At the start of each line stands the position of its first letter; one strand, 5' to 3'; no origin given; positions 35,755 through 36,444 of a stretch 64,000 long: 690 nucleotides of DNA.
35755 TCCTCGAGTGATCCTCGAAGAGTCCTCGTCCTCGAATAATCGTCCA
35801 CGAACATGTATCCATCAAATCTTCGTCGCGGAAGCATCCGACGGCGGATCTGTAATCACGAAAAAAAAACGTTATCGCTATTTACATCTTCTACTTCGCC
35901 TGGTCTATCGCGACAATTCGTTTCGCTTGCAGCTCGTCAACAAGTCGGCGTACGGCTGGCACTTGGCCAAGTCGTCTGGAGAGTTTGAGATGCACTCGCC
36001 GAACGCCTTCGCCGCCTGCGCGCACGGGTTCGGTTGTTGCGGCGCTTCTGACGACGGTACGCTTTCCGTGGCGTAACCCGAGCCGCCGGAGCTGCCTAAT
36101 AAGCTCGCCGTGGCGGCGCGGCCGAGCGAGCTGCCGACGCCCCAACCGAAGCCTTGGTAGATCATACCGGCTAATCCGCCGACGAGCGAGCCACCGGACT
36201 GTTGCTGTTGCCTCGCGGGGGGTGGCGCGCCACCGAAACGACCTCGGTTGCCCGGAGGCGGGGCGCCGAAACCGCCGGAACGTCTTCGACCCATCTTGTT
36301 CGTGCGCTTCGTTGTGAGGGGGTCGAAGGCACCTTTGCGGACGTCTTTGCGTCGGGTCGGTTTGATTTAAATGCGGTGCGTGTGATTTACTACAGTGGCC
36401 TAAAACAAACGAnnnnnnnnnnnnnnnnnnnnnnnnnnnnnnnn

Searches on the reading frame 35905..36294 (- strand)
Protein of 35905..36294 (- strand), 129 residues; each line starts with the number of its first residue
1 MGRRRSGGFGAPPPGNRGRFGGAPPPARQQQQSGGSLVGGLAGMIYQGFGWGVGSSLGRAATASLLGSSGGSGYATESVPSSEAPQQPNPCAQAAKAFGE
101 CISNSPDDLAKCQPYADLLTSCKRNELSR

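Call 30: search_protein_families(library=pfam, proteins=[window:35905-36294:-], max_evalue=0.01)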
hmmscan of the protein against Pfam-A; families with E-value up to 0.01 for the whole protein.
window:35905-36294:- (129 aa): 2 families
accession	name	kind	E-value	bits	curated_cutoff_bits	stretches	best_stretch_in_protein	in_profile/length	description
PF06747.18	CHCH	-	1.7e-05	25.3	27.2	1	91-125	1-35/35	CHCH domain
PF16860.10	CX9C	-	0.0036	17.6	26.4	1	90-125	7-42/44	CHCH-CHCH-like Cx9C, IMS import disulfide relay-system,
